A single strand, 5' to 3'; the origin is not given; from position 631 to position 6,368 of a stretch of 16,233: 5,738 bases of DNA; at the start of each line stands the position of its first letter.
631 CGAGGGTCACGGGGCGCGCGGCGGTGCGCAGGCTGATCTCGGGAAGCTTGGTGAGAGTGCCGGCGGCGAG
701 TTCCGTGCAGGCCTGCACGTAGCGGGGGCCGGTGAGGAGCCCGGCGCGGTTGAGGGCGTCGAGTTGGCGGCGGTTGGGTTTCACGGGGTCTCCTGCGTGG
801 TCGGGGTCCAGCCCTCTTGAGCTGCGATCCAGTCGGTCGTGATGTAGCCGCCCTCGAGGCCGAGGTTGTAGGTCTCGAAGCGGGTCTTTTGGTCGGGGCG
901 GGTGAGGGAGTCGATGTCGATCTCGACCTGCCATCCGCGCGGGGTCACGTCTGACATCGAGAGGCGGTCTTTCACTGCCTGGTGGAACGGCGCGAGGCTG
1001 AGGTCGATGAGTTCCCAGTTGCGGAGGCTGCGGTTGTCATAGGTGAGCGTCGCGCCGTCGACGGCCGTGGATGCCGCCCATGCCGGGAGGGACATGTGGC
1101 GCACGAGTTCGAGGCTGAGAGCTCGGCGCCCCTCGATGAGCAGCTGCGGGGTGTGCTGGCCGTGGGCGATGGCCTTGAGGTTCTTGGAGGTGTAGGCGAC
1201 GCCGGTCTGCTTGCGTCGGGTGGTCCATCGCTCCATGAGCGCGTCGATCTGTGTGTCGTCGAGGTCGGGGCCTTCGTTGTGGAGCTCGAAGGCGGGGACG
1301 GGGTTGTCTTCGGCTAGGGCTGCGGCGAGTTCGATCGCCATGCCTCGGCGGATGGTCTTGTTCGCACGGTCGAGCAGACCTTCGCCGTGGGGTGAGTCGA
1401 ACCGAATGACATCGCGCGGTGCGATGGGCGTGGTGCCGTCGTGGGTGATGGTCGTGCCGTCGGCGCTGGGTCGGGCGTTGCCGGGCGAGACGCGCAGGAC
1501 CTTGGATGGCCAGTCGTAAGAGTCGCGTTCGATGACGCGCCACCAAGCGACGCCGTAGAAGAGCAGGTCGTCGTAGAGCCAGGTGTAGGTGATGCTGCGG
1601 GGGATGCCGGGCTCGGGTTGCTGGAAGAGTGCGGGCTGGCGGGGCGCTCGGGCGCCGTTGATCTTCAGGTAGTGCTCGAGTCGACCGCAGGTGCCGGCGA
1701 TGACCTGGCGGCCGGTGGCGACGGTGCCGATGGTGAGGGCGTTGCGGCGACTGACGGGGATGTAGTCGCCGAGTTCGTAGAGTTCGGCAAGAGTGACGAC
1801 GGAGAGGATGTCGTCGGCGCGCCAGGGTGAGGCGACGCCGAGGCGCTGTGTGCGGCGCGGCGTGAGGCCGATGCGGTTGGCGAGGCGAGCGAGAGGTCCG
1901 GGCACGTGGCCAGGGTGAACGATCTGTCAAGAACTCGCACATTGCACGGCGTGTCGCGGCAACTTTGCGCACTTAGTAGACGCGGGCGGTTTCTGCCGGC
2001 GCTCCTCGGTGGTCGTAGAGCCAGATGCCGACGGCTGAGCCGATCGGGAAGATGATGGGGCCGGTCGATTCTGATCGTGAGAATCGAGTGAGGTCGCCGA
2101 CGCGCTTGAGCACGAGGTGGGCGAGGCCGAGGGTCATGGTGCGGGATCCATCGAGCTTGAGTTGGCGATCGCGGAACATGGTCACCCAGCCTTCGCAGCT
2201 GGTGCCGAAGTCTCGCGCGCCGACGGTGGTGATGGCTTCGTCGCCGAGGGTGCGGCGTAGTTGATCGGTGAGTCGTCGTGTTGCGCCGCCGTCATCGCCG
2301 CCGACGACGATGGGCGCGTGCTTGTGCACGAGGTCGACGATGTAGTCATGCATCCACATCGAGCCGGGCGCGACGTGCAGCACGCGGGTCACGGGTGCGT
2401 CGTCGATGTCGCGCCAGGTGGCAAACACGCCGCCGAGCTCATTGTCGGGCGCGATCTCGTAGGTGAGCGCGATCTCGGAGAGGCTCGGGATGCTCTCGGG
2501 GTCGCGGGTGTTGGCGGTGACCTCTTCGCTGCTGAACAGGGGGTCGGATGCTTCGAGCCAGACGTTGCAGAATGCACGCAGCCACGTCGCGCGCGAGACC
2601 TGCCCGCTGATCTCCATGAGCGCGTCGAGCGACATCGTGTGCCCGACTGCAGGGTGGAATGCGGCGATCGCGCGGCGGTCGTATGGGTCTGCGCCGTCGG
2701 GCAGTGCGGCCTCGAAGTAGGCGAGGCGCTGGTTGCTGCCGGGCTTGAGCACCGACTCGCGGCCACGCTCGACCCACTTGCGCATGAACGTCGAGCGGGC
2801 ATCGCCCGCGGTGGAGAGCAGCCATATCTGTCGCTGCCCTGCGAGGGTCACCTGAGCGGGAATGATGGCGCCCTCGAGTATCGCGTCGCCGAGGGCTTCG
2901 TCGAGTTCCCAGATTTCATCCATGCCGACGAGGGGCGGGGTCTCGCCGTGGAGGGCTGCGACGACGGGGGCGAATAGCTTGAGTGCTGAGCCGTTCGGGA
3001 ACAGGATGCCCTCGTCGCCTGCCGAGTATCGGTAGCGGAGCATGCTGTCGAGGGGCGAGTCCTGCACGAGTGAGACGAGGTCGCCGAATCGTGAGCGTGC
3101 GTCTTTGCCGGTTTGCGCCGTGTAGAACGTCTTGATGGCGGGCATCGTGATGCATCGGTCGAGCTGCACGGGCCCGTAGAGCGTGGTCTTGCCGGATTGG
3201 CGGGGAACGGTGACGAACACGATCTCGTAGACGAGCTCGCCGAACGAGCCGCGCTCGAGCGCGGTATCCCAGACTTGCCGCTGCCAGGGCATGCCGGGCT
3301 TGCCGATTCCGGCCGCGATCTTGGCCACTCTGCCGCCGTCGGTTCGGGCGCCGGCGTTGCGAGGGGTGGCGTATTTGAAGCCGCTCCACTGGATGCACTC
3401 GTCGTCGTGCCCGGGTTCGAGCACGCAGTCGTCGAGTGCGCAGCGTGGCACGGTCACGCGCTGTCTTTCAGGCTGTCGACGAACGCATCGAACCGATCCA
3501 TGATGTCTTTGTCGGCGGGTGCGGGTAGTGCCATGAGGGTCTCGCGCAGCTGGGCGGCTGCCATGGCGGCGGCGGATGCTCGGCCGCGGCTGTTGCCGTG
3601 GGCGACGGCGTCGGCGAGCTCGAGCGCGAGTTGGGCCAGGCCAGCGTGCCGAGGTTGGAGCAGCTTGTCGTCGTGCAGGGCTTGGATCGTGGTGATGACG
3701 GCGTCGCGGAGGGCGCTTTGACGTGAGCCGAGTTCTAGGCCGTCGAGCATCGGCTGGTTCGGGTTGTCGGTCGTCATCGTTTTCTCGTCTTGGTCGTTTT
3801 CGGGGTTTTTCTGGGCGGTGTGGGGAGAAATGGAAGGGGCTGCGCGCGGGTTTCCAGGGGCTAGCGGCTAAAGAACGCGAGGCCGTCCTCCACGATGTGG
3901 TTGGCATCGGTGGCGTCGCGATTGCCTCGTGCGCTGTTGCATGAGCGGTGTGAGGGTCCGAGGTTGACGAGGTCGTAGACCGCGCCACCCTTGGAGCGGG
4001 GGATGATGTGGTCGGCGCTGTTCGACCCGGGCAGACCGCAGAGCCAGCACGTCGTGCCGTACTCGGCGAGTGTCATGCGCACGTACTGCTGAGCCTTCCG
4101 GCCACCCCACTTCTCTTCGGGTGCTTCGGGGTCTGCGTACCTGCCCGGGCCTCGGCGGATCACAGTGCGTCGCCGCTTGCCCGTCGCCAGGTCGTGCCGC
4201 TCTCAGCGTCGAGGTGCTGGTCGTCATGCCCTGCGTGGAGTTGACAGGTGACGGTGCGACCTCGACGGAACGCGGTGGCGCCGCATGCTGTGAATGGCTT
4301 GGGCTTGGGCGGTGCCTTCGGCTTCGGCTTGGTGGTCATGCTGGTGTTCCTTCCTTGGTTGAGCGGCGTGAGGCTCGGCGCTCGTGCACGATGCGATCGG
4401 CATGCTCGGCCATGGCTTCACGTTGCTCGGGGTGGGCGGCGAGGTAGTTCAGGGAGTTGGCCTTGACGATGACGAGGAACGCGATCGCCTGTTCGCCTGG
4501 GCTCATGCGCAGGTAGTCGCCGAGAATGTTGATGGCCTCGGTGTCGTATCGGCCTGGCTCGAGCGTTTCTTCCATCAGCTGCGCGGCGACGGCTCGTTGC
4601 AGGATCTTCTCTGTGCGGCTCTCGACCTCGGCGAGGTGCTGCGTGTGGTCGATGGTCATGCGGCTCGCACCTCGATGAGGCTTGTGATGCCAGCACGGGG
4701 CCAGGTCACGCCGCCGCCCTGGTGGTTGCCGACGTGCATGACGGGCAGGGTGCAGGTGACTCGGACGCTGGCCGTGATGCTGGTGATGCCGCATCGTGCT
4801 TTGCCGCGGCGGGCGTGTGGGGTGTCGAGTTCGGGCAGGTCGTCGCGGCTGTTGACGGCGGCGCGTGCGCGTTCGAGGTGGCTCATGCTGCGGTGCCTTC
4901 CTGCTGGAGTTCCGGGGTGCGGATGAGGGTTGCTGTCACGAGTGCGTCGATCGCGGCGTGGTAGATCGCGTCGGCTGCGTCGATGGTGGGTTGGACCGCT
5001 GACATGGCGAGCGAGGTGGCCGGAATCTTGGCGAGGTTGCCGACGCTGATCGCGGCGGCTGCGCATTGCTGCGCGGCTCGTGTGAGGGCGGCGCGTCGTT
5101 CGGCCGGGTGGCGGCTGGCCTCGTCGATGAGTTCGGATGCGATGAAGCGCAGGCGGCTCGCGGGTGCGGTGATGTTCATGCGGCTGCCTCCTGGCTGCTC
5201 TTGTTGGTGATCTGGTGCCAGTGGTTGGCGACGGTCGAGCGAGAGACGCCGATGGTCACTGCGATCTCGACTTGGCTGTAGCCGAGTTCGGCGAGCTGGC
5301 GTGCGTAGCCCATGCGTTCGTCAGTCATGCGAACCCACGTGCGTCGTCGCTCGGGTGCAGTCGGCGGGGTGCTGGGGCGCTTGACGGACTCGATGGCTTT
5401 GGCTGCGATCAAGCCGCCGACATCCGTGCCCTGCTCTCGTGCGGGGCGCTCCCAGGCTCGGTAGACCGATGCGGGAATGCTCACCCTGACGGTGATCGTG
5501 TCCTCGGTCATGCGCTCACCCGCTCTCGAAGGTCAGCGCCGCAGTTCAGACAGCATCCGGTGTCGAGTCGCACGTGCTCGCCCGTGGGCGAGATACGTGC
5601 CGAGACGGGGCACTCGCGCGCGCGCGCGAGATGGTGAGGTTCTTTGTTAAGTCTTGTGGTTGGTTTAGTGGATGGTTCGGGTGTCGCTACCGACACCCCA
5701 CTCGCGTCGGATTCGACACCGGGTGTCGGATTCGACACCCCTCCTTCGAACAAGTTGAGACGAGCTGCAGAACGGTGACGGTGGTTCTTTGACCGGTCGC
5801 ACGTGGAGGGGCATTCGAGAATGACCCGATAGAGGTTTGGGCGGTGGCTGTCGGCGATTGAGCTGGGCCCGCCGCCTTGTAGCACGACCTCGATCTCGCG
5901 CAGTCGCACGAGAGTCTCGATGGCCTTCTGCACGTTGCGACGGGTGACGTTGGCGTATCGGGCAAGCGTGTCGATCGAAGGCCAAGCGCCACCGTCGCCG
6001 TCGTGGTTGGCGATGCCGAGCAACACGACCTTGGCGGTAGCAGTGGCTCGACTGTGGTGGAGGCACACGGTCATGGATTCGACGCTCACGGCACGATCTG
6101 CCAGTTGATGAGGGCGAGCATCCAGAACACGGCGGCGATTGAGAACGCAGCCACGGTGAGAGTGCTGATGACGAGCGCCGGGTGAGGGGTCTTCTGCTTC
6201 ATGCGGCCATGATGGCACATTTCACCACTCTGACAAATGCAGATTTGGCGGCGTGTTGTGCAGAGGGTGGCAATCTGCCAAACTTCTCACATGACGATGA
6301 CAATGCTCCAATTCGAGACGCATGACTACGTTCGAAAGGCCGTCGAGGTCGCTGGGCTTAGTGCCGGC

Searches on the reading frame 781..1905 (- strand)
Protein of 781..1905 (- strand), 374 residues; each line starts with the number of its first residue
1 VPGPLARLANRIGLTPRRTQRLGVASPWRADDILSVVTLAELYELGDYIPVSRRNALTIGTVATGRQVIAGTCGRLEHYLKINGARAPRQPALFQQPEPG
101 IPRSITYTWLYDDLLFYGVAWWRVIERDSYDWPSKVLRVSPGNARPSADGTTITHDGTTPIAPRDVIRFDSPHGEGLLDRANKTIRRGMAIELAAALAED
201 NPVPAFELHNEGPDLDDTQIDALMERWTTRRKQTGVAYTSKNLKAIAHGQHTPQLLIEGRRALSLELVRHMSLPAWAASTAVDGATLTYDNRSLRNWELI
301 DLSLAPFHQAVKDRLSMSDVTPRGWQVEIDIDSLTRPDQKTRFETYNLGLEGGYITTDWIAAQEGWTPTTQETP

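Call 74: search_dna_similar(query=window:781-1905:-, collection=phages, mode=protein, max_rows=15)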
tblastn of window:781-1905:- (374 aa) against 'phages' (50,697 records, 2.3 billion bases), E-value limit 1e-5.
Records with a match: 201; places in all: 201; records where one place covers at least 80% of the query: 146.
Best place of each record, by identity: <60% 201.
By first word of the organism name: Microbacterium 127; Arthrobacter 51; Gordonia 17; Curtobacterium 3; Rhodococcus 2; Pseudomonas 1.
By host as written in the record: Microbacterium foliorum NRRL B-24224 87; Arthrobacter sp. ATCC 21022 39; Microbacterium foliorum NRRL B-24224 SEA 35; Arthrobacter globiformis B-2979 6; Gordonia terrae 3612 6; Arthrobacter sulfureus NRRL B-14730 SEA 5; Gordonia neofelifaecis NRRL 59395 5; Rhodococcus rhodochrous str. Rrho39 2; and 13 more.
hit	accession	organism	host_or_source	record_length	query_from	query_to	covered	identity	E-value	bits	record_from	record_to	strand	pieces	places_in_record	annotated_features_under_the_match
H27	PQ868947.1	Curtobacterium phage Root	Curtobacterium flaccumfaciens NRRL ...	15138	5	345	91%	38.2%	7e-53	194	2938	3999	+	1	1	5: portal protein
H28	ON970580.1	Arthrobacter phage Kels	Arthrobacter globiformis B-2979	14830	32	364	89%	38.9%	7e-61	217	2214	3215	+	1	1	4: portal protein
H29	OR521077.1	Arthrobacter phage Arielagos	Arthrobacter globiformis B-2979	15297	32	364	89%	38.9%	7e-61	217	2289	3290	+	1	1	4: portal protein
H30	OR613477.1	Arthrobacter phage SerialPhiller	Arthrobacter globiformis B-2979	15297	32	364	89%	38.9%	7e-61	217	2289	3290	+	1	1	4: portal protein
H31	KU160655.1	Arthrobacter phage Maggie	Arthrobacter sp. ATCC 21022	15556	32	364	89%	37.7%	5e-58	209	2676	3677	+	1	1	6: portal protein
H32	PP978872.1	Arthrobacter phage Sourignavong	Arthrobacter sp. ATCC 21022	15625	32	364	89%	37.7%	2e-57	207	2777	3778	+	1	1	7: portal protein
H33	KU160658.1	Arthrobacter phage Muttlie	Arthrobacter sp. ATCC 21022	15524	32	364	89%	37.4%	5e-57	206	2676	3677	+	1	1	6: portal protein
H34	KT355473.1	Arthrobacter phage Jessica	Arthrobacter sp. ATCC 21022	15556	32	364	89%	37.4%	5e-57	206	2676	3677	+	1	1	portal protein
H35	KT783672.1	Arthrobacter phage TymAbreu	Arthrobacter sp. ATCC 21022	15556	32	364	89%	37.4%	5e-57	206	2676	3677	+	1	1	portal protein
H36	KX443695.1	Arthrobacter phage Courtney3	Arthrobacter sp. ATCC 21022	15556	32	364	89%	37.4%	5e-57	206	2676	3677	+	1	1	portal protein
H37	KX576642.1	Arthrobacter phage Massimo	Arthrobacter sp. ATCC 21022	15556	32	364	89%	37.4%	5e-57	206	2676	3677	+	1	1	portal protein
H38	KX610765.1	Arthrobacter phage Prospero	Arthrobacter sp. ATCC 21022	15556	32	364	89%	37.4%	5e-57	206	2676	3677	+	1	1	portal protein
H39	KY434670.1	Arthrobacter phage Chestnut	Arthrobacter sp. ATCC 21022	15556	32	364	89%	37.4%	5e-57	206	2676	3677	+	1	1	portal protein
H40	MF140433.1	Arthrobacter phage TinoCrisci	Arthrobacter sp. ATCC 21022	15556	32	364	89%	37.4%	5e-57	206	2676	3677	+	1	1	6: portal protein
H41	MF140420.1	Arthrobacter phage Mariposa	Arthrobacter sp. ATCC 21022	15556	32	364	89%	37.4%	5e-57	206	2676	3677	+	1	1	6: portal protein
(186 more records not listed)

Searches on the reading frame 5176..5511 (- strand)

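Call 7: search_protein_families(library=pfam, proteins=[window:5176-5511:-], max_evalue=0.01)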
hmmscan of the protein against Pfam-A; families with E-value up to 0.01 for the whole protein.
window:5176-5511:- (111 aa): 5 families
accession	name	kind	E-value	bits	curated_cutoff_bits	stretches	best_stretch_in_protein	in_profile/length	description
PF17762.8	HTH_ParB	-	0.00014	22.4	22.6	1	64-97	7-40/102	ParB HTH domain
PF13384.12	HTH_23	-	0.00022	21.4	24.6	1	70-107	11-46/50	Homeodomain-like domain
PF01381.28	HTH_3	-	0.00066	20.1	23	1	71-95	5-27/55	Helix-turn-helix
PF02796.21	HTH_7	-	0.0017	18.9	23.8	1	64-94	8-38/45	Helix-turn-helix domain of resolvase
PF08281.18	Sigma70_r4_2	-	0.0049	16.9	25.7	0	76-99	25-48/54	Sigma-70, region 4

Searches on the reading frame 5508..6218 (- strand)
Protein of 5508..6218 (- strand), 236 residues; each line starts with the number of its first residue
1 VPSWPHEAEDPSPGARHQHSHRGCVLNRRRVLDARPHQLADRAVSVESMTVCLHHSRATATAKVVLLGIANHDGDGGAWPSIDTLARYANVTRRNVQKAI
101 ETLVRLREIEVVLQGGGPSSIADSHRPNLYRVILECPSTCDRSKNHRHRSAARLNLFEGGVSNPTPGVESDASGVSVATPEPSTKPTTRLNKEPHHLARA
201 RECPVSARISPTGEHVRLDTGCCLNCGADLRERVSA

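Call 7: search_protein_families(library=pfam, proteins=[window:5508-6218:-], max_evalue=0.01)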
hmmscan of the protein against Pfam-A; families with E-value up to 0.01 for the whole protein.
window:5508-6218:- (236 aa): 1 family
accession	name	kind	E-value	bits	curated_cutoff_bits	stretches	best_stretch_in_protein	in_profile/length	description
PF13730.12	HTH_36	-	3.2e-10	40.1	25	1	60-106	5-52/55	Helix-turn-helix domain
